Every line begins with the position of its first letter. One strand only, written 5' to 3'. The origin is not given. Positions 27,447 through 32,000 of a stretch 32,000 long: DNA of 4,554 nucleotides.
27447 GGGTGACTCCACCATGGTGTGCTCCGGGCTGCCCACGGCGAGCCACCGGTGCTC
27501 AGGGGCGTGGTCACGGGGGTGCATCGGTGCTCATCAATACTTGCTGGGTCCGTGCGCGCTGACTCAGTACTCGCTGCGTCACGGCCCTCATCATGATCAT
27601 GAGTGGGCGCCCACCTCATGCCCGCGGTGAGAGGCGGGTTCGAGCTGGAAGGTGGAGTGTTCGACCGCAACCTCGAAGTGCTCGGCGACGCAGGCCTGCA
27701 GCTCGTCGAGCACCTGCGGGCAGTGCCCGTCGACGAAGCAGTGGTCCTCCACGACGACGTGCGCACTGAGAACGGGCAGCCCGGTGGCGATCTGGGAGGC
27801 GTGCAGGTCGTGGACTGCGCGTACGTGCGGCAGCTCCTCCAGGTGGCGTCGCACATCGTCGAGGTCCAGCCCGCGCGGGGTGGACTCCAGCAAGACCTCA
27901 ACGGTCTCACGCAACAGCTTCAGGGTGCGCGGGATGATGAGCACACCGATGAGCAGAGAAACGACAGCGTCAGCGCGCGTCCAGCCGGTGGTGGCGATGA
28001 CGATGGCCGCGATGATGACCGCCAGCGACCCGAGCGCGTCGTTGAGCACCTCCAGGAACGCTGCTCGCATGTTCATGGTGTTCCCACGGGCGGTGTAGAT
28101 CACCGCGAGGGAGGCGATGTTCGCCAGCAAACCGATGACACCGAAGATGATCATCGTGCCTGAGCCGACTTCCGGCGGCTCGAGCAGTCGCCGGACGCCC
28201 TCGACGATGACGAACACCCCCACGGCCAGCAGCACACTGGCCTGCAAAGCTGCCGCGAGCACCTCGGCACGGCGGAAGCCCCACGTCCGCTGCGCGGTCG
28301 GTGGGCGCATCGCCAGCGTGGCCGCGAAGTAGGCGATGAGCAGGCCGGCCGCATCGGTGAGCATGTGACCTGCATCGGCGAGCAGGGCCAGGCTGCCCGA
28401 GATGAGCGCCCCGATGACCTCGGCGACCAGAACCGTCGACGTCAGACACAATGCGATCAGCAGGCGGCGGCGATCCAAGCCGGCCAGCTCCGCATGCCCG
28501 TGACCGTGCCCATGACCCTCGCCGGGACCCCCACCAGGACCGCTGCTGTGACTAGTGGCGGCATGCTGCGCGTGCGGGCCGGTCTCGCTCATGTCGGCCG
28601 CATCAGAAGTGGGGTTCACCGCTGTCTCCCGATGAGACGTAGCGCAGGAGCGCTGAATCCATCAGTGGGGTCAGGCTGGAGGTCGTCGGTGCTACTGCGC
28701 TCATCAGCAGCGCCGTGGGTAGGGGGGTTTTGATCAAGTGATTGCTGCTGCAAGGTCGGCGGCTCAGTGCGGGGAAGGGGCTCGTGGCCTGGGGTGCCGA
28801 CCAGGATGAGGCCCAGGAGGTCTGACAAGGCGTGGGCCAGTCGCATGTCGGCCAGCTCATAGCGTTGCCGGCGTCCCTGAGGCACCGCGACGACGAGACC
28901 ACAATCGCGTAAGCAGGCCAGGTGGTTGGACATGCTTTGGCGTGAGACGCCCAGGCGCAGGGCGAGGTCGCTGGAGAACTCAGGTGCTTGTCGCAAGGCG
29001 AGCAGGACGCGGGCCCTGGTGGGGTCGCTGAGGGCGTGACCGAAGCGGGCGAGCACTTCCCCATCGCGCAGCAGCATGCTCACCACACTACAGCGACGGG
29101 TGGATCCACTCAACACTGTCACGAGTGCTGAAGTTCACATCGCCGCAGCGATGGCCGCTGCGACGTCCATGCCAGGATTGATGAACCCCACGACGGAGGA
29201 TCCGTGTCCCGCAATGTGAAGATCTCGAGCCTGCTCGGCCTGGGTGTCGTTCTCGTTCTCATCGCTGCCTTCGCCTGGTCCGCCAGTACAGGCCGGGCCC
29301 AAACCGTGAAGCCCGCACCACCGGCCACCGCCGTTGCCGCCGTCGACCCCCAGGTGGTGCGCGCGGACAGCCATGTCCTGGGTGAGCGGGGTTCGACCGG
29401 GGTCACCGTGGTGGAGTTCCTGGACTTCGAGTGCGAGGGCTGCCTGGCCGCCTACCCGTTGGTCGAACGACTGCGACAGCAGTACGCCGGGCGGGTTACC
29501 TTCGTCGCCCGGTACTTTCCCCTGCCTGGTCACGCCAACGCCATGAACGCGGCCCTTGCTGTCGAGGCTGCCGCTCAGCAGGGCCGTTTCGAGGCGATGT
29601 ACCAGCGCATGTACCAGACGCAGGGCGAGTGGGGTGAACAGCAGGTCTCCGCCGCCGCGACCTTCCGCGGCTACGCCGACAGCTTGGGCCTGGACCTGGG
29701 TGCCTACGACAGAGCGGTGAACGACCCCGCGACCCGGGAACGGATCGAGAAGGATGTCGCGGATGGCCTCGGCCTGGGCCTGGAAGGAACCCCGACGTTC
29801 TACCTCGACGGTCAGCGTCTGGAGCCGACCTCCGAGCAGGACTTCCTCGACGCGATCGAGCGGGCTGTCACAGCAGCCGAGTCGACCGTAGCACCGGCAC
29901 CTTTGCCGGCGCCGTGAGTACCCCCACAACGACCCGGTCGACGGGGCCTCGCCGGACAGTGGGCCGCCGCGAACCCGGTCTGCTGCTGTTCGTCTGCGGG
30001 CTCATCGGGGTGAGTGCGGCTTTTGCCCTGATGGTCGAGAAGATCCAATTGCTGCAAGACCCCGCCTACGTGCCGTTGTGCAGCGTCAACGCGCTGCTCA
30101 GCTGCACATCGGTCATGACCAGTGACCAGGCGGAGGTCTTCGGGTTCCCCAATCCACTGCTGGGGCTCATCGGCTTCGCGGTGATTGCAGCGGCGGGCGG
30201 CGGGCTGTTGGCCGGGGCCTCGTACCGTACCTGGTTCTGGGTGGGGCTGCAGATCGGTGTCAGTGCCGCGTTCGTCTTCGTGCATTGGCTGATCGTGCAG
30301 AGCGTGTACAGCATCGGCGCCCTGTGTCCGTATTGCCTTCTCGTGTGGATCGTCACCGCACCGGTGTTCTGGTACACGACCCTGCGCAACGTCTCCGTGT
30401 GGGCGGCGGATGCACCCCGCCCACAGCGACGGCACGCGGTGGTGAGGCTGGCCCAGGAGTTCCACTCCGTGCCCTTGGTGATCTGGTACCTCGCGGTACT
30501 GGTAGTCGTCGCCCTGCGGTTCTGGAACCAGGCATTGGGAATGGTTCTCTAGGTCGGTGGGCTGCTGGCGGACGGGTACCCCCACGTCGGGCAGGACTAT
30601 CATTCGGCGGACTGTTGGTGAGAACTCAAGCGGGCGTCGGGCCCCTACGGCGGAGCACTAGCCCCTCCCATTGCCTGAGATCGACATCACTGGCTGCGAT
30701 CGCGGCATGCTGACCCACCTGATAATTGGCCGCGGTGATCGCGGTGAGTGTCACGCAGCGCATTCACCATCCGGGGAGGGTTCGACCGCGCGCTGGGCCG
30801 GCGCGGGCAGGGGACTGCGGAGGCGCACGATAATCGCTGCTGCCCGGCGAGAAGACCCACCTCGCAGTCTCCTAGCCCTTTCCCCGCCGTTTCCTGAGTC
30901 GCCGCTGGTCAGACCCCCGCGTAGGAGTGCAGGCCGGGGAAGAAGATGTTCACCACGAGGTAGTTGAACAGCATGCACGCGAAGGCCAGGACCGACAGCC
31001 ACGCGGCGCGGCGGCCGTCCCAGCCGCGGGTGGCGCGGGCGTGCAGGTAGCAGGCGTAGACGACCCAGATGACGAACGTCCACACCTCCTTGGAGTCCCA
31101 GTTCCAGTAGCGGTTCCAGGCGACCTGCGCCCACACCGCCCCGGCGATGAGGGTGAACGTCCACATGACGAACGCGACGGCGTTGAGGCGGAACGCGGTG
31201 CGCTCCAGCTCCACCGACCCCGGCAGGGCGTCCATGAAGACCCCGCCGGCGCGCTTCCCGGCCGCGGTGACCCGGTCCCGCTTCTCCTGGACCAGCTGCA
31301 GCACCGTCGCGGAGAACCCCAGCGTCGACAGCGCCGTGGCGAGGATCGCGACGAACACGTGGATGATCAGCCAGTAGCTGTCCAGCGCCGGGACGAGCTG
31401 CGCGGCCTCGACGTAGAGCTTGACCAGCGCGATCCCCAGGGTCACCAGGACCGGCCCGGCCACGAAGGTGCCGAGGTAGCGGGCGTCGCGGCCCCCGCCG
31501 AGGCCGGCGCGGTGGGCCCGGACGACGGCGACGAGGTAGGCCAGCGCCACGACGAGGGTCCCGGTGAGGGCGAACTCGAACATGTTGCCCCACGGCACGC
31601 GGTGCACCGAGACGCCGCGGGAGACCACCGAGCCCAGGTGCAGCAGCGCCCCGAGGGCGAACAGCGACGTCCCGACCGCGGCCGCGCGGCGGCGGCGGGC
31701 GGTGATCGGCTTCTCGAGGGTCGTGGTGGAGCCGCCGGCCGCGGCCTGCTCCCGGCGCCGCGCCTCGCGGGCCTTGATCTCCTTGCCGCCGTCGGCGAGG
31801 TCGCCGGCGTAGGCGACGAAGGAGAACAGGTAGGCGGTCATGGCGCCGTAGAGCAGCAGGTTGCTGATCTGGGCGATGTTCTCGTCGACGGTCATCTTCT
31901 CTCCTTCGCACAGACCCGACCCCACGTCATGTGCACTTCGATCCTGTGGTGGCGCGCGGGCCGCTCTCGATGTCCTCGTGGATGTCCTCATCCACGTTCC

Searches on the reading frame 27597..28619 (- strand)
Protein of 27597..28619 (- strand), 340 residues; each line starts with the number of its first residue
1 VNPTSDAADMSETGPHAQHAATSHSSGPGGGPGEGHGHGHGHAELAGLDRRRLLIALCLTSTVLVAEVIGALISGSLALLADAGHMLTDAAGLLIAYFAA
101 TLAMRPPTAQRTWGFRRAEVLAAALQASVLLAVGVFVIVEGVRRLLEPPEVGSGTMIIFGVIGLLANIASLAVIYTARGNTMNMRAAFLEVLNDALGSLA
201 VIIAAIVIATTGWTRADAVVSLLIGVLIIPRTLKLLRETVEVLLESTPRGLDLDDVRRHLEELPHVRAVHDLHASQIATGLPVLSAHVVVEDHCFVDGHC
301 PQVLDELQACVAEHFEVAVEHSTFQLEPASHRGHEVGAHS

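Call 56: search_protein_families(library=pfam, proteins=[window:27597-28619:-])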
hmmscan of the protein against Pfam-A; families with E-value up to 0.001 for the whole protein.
window:27597-28619:- (340 aa): 2 families
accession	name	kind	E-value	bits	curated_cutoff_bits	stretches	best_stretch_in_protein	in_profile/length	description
PF01545.26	Cation_efflux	-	3.6e-42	144.8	26.6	1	53-244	1-198/198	Cation efflux family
PF16916.11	ZT_dimer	-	9e-07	29.3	26.7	1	248-328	1-77/78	Dimerisation domain of Zinc Transporter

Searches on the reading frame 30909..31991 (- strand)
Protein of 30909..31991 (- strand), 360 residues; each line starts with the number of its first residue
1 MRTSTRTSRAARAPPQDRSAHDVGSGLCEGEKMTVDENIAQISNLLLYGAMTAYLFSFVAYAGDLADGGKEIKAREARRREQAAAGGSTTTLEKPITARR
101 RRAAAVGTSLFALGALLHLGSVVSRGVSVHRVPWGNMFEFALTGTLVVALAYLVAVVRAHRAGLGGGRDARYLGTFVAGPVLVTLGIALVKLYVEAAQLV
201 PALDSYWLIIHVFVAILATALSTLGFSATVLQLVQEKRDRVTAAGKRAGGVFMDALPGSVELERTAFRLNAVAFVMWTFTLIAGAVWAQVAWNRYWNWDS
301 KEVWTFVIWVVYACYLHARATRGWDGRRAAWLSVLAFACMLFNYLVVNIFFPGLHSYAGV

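Call 56: search_protein_families(library=pfam, proteins=[window:30909-31991:-])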
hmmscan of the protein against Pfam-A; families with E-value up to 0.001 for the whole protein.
window:30909-31991:- (360 aa): 1 family
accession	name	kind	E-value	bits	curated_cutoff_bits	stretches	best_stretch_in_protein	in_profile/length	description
PF01578.25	Cytochrom_C_asm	-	9.5e-41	140.2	29.9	1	169-355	30-212/212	Cytochrome C assembly protein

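Call 72: find_encoding_contigs(protein=window:30909-31991:-, flank=10000, max_places=2)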
Protein window:30909-31991:- (360 aa): no gene with exactly this product is on record in the collection.
